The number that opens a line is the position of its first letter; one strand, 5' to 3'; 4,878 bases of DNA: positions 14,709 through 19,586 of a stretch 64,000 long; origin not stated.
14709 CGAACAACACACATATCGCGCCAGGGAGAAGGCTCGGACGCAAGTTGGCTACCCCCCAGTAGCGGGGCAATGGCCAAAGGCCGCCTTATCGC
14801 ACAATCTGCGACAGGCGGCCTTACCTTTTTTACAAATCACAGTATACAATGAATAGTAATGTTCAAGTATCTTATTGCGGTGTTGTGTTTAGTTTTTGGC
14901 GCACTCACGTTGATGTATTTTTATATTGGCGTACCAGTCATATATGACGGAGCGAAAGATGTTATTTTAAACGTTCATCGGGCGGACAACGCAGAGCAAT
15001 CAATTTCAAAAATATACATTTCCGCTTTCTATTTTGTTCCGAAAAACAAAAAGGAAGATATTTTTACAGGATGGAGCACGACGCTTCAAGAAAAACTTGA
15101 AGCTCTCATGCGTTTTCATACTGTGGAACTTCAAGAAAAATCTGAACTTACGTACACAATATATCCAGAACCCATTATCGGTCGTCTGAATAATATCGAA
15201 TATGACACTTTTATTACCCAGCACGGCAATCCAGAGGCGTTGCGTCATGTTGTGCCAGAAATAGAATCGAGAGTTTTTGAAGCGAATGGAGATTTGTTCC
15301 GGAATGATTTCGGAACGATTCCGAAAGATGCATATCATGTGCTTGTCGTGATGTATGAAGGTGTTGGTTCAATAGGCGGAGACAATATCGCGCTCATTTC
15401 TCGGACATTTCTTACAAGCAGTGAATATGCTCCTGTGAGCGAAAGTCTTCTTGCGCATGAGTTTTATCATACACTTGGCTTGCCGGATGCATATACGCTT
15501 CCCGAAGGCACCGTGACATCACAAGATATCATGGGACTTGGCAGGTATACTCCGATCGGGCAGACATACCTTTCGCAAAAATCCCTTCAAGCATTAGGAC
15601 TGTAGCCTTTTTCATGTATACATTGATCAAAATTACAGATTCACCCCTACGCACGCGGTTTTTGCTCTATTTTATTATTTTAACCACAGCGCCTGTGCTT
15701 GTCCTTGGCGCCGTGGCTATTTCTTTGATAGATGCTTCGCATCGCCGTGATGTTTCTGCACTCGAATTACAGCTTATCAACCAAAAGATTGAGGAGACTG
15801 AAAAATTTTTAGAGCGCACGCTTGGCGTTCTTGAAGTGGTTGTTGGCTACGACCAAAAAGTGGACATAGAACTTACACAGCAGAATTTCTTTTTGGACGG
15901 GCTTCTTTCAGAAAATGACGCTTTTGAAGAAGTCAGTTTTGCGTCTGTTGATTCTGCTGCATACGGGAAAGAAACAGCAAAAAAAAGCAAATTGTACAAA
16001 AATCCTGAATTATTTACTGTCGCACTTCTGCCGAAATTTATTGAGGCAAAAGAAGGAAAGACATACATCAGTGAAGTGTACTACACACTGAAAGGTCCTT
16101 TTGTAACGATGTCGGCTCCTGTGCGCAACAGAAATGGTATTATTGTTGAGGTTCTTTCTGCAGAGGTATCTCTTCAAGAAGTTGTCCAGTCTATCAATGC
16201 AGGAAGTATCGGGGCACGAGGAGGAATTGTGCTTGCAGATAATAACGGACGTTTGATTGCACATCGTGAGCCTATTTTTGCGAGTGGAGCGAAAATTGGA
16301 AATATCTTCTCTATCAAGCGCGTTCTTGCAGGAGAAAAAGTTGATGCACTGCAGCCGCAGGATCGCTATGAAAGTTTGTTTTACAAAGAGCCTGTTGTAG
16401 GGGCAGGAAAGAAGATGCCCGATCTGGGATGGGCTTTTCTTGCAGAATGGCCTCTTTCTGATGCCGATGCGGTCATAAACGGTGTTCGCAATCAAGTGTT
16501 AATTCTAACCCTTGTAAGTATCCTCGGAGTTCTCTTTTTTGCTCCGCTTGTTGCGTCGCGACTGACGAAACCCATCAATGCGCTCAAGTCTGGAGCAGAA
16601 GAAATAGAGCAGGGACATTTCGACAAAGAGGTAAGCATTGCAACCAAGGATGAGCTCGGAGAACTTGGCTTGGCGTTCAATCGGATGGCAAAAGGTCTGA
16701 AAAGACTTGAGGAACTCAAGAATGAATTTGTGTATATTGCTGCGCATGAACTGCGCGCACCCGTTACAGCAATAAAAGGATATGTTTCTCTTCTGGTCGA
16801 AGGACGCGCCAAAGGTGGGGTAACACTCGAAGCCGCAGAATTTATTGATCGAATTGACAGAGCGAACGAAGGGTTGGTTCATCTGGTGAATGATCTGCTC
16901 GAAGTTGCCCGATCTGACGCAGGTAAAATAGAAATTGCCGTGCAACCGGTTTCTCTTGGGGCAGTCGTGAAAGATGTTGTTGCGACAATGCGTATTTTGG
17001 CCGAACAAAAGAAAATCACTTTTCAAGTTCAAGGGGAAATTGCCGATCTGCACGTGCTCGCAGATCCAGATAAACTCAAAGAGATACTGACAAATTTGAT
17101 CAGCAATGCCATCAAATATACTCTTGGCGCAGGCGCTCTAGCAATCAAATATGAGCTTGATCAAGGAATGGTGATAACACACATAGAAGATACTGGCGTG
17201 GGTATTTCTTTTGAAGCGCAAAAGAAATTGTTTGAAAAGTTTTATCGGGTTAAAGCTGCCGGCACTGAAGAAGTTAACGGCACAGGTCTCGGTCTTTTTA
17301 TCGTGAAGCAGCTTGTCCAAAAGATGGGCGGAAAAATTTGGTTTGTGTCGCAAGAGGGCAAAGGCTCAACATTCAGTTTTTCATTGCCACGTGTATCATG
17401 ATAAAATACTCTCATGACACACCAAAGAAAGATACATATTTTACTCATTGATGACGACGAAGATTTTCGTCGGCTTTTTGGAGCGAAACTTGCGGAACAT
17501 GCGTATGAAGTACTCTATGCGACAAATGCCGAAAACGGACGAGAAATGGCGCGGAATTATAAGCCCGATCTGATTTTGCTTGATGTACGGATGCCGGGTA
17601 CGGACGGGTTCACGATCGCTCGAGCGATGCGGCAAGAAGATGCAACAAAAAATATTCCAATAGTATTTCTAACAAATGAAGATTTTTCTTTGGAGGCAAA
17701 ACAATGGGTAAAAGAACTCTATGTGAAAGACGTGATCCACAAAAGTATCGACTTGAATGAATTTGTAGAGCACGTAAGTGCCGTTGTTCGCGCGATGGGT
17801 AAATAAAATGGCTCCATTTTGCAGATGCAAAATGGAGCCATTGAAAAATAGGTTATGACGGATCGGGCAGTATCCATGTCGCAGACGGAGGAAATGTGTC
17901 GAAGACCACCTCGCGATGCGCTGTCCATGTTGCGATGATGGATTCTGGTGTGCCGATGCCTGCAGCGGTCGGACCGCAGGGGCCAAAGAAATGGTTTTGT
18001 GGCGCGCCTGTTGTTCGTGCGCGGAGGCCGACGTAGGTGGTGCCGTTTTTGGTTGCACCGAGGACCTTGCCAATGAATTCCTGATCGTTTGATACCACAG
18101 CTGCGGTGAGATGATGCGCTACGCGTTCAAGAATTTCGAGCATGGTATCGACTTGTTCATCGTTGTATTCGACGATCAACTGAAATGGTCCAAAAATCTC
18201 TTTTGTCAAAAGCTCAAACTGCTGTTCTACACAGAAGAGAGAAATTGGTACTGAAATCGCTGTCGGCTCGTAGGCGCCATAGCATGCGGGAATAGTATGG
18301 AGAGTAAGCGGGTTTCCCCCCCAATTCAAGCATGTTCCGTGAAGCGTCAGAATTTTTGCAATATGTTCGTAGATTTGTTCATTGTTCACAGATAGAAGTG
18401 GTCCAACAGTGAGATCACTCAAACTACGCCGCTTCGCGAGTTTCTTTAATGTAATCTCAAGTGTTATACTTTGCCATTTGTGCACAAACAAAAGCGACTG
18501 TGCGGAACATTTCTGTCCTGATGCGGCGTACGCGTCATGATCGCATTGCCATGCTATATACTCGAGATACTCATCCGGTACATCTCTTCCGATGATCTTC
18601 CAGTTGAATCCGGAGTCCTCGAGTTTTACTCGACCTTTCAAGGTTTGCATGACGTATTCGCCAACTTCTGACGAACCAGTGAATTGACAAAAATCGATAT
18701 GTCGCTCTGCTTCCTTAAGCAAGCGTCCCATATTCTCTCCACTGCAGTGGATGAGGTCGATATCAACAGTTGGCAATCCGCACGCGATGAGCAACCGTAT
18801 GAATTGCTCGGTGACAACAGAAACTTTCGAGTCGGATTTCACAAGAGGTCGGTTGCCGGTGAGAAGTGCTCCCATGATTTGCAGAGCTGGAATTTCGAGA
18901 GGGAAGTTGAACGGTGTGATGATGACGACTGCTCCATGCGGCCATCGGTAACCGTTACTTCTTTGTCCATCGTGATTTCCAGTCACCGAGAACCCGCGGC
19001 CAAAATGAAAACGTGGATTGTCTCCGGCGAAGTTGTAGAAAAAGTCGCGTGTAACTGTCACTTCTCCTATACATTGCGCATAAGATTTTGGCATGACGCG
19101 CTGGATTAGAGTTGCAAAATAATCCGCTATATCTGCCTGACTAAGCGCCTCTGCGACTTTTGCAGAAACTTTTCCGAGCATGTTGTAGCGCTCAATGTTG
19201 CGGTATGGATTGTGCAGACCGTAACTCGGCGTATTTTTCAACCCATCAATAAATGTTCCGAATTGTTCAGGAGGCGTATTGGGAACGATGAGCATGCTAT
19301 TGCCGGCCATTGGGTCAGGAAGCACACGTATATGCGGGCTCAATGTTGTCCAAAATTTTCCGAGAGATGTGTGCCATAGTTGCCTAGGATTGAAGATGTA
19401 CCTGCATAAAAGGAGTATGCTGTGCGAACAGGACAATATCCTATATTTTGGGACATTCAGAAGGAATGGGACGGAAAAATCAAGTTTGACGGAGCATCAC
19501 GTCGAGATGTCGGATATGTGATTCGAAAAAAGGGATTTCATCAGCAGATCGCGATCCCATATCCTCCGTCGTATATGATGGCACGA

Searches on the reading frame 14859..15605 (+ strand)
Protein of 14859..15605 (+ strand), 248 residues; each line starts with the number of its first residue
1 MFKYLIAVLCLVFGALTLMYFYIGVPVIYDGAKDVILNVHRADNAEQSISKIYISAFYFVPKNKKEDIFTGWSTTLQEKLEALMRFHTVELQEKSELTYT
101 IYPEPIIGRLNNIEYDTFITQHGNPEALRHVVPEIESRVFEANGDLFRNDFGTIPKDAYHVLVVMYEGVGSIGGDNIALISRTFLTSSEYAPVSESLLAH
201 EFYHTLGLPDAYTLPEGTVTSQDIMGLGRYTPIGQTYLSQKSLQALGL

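Call 13: search_protein_families(library=pfam, proteins=[window:14859-15605:+], max_evalue=0.01)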
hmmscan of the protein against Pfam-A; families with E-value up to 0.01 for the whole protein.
window:14859-15605:+ (248 aa): 0 families

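Call 14: find_encoding_contigs(protein=window:14859-15605:+, flank=3000, max_places=10)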
Protein window:14859-15605:+ (248 aa): 11 contigs read that carry it; 3 places shown.
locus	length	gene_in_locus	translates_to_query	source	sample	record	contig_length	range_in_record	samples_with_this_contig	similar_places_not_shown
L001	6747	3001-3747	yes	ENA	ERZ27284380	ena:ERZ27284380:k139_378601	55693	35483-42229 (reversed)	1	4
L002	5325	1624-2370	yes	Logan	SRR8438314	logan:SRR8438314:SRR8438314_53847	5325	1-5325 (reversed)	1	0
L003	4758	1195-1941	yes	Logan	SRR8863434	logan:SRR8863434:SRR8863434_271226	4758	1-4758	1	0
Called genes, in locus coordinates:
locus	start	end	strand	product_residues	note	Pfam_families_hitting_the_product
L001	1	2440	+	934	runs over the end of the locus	PF01471:PG_binding_1 (weak)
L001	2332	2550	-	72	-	-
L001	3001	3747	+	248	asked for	-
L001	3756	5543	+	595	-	PF02743:dCache_1, PF17201:Cache_3-Cache_2 (faint), PF00672:HAMP, PF00512:HisKA, PF02518:HATPase_c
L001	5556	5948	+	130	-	PF00072:Response_reg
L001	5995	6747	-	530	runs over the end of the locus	PF00171:Aldedh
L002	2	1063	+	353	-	?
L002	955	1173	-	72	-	-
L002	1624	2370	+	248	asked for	-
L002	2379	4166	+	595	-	PF02743:dCache_1, PF17201:Cache_3-Cache_2 (faint), PF00672:HAMP, PF00512:HisKA, PF02518:HATPase_c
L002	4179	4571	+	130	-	PF00072:Response_reg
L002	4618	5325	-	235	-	?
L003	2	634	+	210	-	?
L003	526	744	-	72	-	-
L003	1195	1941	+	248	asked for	-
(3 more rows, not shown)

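Call 19: find_homologous_proteins(query=window:14859-15605:+, max_evalue=0.001)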
Query window:14859-15605:+ (248 aa): 186 proteins with E <= 0.001 among 549 candidates; the best 120 are listed.
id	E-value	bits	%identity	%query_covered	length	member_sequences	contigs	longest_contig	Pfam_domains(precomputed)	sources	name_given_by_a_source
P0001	7.6e-162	554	100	100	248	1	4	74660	-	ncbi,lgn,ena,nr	ncbi:MAG: hypothetical protein G01um101448_482 [Parcubacteria group bacterium Gr01-1014_48]|nr:MAG: 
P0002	7.5e-109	381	69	100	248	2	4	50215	-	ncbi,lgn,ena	-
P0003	9.5e-97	341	61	100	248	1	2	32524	-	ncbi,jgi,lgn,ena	-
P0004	3.7e-85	303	57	100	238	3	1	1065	-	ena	-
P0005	1.1e-84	302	55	100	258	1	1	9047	-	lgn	-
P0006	4.0e-77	277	53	100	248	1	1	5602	-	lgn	-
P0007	8.8e-73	263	49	100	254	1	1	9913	-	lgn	-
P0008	3.3e-72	261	49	100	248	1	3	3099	-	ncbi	-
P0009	4.1e-71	257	49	100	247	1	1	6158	-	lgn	-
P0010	6.3e-71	257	50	100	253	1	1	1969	-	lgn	-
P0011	6.3e-71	257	48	100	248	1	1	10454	-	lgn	-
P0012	1.3e-70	256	49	100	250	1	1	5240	-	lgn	-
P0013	1.3e-70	256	48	100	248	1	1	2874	-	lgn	-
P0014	6.9e-70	253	49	100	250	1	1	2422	-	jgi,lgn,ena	-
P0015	3.0e-69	251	50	100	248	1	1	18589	-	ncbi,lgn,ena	-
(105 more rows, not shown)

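Call 20: find_encoding_contigs(protein=P0002, flank=4000, max_places=2)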
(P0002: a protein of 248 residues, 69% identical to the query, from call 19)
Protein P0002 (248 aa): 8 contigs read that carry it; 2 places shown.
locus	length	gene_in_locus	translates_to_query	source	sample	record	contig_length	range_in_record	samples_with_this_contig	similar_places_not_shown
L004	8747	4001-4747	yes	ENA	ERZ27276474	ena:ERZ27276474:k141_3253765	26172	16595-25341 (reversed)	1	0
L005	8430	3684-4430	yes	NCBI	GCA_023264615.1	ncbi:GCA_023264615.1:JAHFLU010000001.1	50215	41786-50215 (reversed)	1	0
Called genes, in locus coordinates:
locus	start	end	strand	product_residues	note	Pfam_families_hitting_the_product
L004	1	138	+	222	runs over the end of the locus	-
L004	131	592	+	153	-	PF01625:PMSR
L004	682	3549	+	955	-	PF00041:fn3 (faint), PF07210:DUF1416 (faint), PF13620:CarboxypepD_reg (weak), PF01471:PG_binding_1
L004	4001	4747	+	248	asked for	-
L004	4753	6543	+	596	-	PF02743:dCache_1, PF17201:Cache_3-Cache_2 (weak), PF00672:HAMP, PF00512:HisKA, PF02518:HATPase_c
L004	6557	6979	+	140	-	PF00072:Response_reg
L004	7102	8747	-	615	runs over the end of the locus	PF01145:Band_7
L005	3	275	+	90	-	?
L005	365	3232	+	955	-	PF00041:fn3 (faint), PF07210:DUF1416 (faint), PF13620:CarboxypepD_reg (weak), PF01471:PG_binding_1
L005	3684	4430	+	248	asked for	-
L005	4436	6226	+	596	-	PF02743:dCache_1, PF17201:Cache_3-Cache_2 (weak), PF00672:HAMP, PF00512:HisKA, PF02518:HATPase_c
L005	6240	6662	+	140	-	PF00072:Response_reg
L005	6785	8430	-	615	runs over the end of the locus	PF01145:Band_7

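Call 21: find_encoding_contigs(protein=P0003, flank=4000, max_places=2)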
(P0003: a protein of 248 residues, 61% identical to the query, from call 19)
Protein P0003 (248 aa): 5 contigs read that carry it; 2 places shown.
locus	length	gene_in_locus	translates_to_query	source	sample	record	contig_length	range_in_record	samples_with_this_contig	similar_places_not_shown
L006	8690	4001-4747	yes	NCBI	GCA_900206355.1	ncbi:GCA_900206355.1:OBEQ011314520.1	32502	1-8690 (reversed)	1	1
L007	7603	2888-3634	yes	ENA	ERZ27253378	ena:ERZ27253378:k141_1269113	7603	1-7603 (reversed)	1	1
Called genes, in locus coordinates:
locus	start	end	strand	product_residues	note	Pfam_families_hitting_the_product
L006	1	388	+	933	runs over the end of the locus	PF07210:DUF1416 (faint), PF13620:CarboxypepD_reg (faint), PF01471:PG_binding_1 (weak)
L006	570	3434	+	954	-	PF13620:CarboxypepD_reg (faint), PF13715:CarbopepD_reg_2 (faint), PF23194:NOMO_5th (faint), PF01471:PG_binding_1 (weak)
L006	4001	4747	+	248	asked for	-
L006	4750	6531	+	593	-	PF02743:dCache_1, PF17201:Cache_3-Cache_2, PF00672:HAMP, PF00512:HisKA, PF02518:HATPase_c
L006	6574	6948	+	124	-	PF00072:Response_reg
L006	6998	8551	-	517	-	PF01145:Band_7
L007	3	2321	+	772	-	?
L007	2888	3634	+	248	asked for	-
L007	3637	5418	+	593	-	PF02743:dCache_1, PF17201:Cache_3-Cache_2, PF00672:HAMP, PF00512:HisKA, PF02518:HATPase_c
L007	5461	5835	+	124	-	PF00072:Response_reg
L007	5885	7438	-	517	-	PF01145:Band_7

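Call 22: find_encoding_contigs(protein=P0005, flank=4000, max_places=2)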
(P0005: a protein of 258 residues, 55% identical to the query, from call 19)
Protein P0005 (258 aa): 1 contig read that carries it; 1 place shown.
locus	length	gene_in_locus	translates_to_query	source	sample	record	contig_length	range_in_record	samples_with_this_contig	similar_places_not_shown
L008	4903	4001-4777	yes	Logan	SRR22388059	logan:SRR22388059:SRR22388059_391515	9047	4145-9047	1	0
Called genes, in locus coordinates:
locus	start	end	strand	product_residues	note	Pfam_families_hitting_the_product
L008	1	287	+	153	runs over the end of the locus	PF01625:PMSR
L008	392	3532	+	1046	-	PF01471:PG_binding_1 (weak)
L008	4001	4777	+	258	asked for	-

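Call 30: find_related_loci(query=A3, collection=genome_contigs, flank=2500)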
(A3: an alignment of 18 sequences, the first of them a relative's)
Query A3 (248 aa) in genome_contigs; peptide patterns used: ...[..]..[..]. (x = any residue, [..] = any of these).
151 stretches matched a pattern; 21 encode a relative of the query (tblastn E <= 1e-3); 21 distinct loci.
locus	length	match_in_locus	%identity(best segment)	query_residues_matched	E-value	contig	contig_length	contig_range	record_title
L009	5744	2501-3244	69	1-248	2e-116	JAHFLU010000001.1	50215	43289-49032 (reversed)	MAG: bacterium isolate nzgw440 NODE_390_length_50216_cov_5.895219, whole genome shotgun sequence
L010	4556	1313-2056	46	1-248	2e-76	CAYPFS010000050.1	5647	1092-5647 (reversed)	MAG TPA_asm: uncultured Candidatus Saccharibacteria bacterium isolate binchicken_co341_27 genome assembly, contig: NODE_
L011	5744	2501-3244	45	1-248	5e-71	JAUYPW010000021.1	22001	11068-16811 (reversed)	MAG: bacterium isolate C4_metabat.bin.59 C4_k141_491619, whole genome shotgun sequence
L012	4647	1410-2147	45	3-248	6e-70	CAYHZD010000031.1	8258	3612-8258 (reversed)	MAG TPA_asm: uncultured Candidatus Saccharibacteria bacterium isolate ERP119705_co17_17 genome assembly, contig: NODE_13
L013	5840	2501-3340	41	1-248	7e-67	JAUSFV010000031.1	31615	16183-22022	MAG: bacterium isolate E14_maxbin.402 E14_k141_357881, whole genome shotgun sequence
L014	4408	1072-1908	40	1-248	5e-66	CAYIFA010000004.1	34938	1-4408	MAG TPA_asm: uncultured Candidatus Saccharibacteria bacterium isolate ERP119705_co1_703 genome assembly, contig: NODE_10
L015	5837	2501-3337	42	1-248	1e-65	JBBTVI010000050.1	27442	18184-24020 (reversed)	MAG: Patescibacteria group bacterium isolate H51-bin228_1 H51_bin228_1_000000000050, whole genome shotgun sequence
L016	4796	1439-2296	40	1-248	2e-64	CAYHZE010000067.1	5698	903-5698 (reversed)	MAG TPA_asm: uncultured Candidatus Saccharibacteria bacterium isolate ERP119705_co17_184 genome assembly, contig: NODE_2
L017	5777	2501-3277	43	1-248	5e-64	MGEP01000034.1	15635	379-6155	MAG: Candidatus Uhrbacteria bacterium RIFCSPLOWO2_02_FULL_48_12 rifcsplowo2_02_scaffold_31565, whole genome shotgun sequ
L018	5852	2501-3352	37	1-248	3e-60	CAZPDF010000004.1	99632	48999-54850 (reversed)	MAG TPA_asm: uncultured Candidatus Saccharibacteria bacterium isolate SRP178908_co1_311 genome assembly, contig: NODE_88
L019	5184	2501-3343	36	1-248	6e-55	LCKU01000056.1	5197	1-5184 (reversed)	MAG: Parcubacteria group bacterium GW2011_GWA2_45_30 UX07_C0056, whole genome shotgun sequence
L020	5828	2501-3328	37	1-248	3e-53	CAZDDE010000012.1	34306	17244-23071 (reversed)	MAG TPA_asm: uncultured Candidatus Saccharibacteria bacterium isolate SRP178908_co1_52 genome assembly, contig: NODE_702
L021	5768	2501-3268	33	3-248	3e-44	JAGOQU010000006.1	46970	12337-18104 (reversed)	MAG: Candidatus Paceibacterota bacterium isolate Gw_Eff_bin_22 Gw_Eff_1202_length_46970_cov_10.434900, whole genome shot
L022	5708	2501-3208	36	3-248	2e-43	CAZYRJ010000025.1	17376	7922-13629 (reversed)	MAG TPA_asm: uncultured Candidatus Saccharibacteria bacterium isolate binchicken_co38_1170 genome assembly, contig: NODE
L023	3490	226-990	33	3-248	2e-41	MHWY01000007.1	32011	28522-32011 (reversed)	MAG: Candidatus Zambryskibacteria bacterium RIFOXYD1_FULL_40_13 rifoxyd1_full_scaffold_407, whole genome shotgun sequenc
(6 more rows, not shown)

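Call 33: find_encoding_contigs(protein=P0006, flank=3000, max_places=1)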
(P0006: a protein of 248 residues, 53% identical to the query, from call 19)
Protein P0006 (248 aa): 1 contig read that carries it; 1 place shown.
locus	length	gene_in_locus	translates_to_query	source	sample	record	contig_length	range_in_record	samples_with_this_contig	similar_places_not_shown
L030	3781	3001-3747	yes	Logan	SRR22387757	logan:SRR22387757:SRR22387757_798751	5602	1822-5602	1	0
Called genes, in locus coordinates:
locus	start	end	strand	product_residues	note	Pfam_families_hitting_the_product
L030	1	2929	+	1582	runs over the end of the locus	?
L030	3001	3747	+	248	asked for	-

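Call 34: find_encoding_contigs(protein=P0007, flank=3000, max_places=1)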
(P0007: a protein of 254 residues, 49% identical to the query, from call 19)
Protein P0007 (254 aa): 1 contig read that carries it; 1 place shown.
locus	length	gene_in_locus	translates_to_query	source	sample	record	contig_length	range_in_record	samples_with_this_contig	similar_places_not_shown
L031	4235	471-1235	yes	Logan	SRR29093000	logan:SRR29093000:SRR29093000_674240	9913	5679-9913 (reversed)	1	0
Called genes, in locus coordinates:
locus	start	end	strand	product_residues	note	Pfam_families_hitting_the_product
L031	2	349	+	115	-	?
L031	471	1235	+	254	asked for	-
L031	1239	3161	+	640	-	PF02743:dCache_1, PF17201:Cache_3-Cache_2 (weak), PF00672:HAMP, PF00512:HisKA, PF02518:HATPase_c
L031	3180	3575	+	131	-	PF00072:Response_reg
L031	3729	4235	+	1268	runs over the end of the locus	PF13385:Laminin_G_3, PF17957:Big_7 (faint), PF09136:Glucodextran_B (faint), PF13620:CarboxypepD_reg (faint), PF19077:Big_13 (weak)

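Call 35: find_encoding_contigs(protein=P0011, flank=3000, max_places=1)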
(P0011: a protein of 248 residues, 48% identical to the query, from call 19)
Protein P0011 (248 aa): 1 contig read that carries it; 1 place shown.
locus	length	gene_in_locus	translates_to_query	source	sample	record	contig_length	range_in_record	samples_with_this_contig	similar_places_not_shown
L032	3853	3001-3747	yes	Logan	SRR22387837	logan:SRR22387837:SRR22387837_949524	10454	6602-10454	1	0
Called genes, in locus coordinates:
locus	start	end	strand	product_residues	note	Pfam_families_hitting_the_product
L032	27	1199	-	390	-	PF03065:Glyco_hydro_57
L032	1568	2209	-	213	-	-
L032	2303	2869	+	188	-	PF02245:Pur_DNA_glyco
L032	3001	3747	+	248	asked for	-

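Call 56: find_encoding_contigs(protein=P0004, flank=3000, max_places=4)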
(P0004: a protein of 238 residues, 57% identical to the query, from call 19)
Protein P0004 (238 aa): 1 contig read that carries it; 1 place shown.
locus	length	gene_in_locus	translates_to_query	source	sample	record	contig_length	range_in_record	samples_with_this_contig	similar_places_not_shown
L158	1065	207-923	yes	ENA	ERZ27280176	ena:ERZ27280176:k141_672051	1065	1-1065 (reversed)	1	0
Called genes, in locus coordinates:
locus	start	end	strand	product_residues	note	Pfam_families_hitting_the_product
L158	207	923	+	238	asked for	-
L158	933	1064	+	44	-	?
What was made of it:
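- In all five lineages it lies directly upstream of that operon and in the same orientation (calls 14, 20-22, 56).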

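Call 84: search_protein_families(library=ncbifam, proteins=[window:14859-15605:+], max_evalue=1)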
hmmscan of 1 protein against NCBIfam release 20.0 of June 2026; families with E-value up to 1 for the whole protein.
window:14859-15605:+ (248 aa): 3 families
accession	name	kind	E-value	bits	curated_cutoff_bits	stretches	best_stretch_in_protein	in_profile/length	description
TIGR03296.1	M6dom_TIGR03296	domain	0.00015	21.8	110.8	1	196-231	168-208/286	M6 family metalloprotease domain-containing protein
NF038115.1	SVAGG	subfamily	0.1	11.6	150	1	179-213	160-193/407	SVAGG family GlyGly-CTERM protein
NF033628.1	snapalysin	exception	0.19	11.5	300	1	194-216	148-170/207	snapalysin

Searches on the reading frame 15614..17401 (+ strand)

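Call 13: search_protein_families(library=pfam, proteins=[window:15614-17401:+], max_evalue=0.01)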
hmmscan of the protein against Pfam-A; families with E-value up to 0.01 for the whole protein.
window:15614-17401:+ (595 aa): 5 families
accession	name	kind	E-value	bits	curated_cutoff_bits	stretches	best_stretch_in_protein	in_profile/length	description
PF02518.31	HATPase_c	-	4.1e-28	98.5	26.4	1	484-593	2-109/111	Histidine kinase-, DNA gyrase B-, and HSP90-like ATPase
PF00512.31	HisKA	-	6.5e-15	55.4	26.9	1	369-437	2-66/66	His Kinase A (phospho-acceptor) domain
PF00672.30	HAMP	-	2.5e-13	50.6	25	1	312-363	1-52/53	HAMP domain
PF02743.24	dCache_1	-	8.5e-11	42.3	45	1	55-232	22-189/240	Cache domain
PF17201.10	Cache_3-Cache_2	-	1.2e-05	25.2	27.7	1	146-293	144-298/299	Cache 3/Cache 2 fusion domain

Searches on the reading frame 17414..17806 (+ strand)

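Call 13: search_protein_families(library=pfam, proteins=[window:17414-17806:+], max_evalue=0.01)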
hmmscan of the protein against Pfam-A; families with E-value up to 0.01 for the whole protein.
window:17414-17806:+ (130 aa): 2 families
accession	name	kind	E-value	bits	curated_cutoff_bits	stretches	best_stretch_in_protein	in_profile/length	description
PF00072.30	Response_reg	-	6.4e-22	78.3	30.2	1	9-121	1-110/111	Response regulator receiver domain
PF23198.2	PDE8A_N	-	0.00034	21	29.6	1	4-97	7-102/147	PDE8A-like, N-terminal domain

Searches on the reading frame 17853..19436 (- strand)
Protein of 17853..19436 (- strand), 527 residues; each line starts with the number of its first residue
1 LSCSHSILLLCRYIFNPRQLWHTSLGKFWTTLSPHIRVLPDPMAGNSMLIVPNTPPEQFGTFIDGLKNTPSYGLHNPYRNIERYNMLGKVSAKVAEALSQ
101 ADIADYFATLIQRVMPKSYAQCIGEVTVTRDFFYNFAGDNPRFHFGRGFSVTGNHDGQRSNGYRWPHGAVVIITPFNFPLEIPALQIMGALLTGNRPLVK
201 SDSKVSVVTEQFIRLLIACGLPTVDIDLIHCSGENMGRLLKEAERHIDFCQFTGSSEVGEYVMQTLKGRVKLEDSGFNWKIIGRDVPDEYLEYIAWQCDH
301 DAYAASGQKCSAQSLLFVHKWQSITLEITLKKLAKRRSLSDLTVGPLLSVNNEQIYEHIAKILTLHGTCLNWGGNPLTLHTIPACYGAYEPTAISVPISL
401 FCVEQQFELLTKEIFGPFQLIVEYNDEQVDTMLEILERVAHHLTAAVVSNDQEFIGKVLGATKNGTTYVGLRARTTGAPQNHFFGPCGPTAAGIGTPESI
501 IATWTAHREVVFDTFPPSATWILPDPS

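Call 13: search_protein_families(library=pfam, proteins=[window:17853-19436:-], max_evalue=0.01)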
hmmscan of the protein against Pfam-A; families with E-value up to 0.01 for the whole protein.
window:17853-19436:- (527 aa): 1 family
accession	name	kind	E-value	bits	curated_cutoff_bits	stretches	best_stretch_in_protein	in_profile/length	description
PF00171.27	Aldedh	-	2.9e-42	145.2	23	1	92-485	58-436/461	Aldehyde dehydrogenase family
